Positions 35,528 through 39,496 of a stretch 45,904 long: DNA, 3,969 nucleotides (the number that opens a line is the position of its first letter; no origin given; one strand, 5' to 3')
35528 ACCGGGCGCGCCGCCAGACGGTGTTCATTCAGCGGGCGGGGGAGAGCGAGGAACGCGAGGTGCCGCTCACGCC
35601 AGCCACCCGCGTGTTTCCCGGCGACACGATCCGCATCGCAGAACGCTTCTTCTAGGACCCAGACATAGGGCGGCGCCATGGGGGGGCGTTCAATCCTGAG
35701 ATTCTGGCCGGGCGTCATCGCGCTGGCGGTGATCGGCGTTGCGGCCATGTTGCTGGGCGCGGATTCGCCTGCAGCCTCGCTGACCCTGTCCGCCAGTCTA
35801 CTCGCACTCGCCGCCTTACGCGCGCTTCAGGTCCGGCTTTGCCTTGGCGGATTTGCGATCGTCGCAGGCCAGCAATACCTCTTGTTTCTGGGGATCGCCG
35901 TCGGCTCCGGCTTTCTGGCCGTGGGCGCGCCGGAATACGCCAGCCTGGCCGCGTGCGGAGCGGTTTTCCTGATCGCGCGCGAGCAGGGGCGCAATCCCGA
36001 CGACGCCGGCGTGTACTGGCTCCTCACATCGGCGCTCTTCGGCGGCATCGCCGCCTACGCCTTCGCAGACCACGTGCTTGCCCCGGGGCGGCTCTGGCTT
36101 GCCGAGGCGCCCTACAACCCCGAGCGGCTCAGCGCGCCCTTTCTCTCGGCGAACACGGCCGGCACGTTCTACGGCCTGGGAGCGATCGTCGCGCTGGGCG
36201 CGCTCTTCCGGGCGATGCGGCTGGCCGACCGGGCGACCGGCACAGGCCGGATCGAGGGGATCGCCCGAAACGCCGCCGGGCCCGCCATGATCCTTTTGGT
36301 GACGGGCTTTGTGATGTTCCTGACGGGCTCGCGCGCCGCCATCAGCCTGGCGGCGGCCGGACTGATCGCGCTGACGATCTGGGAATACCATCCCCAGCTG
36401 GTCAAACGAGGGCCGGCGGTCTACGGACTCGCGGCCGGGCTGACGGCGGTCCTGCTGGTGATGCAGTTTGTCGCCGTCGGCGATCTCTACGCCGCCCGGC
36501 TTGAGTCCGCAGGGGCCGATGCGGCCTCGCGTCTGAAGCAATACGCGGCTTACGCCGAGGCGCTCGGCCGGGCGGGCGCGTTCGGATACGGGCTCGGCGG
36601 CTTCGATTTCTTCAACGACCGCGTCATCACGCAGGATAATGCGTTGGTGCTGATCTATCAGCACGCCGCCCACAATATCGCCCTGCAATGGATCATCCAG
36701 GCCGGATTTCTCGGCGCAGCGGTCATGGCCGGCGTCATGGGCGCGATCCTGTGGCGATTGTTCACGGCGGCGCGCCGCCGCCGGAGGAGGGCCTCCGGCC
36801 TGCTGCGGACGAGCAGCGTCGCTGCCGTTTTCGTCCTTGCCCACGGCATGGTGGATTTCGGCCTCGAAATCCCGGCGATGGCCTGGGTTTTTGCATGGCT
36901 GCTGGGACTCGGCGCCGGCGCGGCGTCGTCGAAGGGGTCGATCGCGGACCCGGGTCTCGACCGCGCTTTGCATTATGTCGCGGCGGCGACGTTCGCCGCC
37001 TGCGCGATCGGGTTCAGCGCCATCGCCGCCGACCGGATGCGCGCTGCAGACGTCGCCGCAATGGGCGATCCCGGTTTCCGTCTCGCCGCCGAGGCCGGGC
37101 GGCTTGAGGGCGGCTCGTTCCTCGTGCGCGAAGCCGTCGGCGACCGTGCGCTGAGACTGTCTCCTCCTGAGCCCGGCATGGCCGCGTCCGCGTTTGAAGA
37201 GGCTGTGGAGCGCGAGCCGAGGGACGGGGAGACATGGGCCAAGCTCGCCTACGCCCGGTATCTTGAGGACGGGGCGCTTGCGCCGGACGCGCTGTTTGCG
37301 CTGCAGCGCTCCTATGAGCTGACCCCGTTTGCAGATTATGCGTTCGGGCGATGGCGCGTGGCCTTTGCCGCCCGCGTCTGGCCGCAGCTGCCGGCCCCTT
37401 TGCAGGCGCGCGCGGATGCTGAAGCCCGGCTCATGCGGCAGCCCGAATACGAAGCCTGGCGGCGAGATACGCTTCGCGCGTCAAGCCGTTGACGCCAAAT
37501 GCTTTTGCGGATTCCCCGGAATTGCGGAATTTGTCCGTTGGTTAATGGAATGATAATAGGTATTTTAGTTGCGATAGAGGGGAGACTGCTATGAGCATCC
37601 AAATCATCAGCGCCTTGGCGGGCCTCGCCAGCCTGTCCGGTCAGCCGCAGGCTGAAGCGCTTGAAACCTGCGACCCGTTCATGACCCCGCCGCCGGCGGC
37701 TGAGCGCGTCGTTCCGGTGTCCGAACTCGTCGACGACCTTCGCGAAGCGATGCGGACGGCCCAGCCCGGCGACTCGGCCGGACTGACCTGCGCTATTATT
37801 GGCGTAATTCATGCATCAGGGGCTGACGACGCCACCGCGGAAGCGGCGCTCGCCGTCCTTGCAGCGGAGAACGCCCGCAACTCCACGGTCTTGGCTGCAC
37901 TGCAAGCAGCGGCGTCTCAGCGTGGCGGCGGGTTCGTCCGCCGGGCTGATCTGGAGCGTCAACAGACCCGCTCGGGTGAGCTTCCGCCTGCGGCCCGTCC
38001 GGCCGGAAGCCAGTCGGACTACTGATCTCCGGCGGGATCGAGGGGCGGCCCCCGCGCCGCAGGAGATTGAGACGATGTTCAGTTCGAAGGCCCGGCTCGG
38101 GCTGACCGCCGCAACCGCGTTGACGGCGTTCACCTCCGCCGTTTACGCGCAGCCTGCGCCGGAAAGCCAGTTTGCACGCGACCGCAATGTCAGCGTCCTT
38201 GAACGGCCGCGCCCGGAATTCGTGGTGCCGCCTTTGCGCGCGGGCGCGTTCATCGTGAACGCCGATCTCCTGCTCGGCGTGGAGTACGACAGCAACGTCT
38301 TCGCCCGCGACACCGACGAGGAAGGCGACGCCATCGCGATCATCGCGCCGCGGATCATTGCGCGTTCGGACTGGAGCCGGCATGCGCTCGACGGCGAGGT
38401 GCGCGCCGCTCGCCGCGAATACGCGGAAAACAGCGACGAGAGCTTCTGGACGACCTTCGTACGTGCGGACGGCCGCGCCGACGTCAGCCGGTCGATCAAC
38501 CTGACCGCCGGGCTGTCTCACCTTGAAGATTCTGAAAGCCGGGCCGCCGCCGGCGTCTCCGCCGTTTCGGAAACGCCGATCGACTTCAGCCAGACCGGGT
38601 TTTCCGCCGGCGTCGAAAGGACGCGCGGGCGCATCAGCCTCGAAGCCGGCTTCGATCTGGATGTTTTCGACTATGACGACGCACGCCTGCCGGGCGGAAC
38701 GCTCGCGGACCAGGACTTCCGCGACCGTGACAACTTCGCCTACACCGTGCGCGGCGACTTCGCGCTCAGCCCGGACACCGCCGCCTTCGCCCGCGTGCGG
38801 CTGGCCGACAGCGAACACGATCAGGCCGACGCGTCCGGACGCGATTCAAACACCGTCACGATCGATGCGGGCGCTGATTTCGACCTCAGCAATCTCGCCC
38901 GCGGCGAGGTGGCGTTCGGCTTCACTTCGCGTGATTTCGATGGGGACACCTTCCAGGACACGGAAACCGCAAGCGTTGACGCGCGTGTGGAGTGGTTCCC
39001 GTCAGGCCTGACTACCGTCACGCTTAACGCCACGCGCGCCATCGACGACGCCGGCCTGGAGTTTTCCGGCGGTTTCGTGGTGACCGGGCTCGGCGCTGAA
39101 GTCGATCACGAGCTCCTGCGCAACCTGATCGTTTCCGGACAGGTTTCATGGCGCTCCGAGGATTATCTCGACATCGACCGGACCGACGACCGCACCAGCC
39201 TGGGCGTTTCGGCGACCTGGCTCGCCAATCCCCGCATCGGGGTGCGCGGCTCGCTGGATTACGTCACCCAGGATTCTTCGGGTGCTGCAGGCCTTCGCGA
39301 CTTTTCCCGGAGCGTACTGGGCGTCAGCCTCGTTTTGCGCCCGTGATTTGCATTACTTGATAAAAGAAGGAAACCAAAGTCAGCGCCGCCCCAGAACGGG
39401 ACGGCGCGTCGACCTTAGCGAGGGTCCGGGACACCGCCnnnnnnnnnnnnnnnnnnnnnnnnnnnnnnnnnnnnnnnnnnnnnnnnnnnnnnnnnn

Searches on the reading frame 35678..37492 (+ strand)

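Call 55: search_protein_families(library=pfam, proteins=[window:35678-37492:+], max_evalue=0.001)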
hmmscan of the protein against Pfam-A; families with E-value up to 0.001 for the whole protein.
window:35678-37492:+ (604 aa): 1 family
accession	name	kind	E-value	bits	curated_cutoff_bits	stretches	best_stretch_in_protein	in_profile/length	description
PF04932.20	Wzy_C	-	1.1e-10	42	31.7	1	205-350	2-148/149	O-Antigen ligase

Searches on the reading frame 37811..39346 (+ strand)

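Call 55: search_protein_families(library=pfam, proteins=[window:37811-39346:+], max_evalue=0.001)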
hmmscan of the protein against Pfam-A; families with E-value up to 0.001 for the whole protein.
window:37811-39346:+ (511 aa): 2 families
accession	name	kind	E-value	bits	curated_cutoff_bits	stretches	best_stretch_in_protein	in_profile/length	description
PF10082.15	BBP2_2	-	3.5e-87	293.2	23.7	1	143-509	9-376/378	Putative beta-barrel porin 2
PF13505.12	OMP_b-brl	-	4.5e-05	24.1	28.7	0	304-410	39-153/175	Outer membrane protein beta-barrel domain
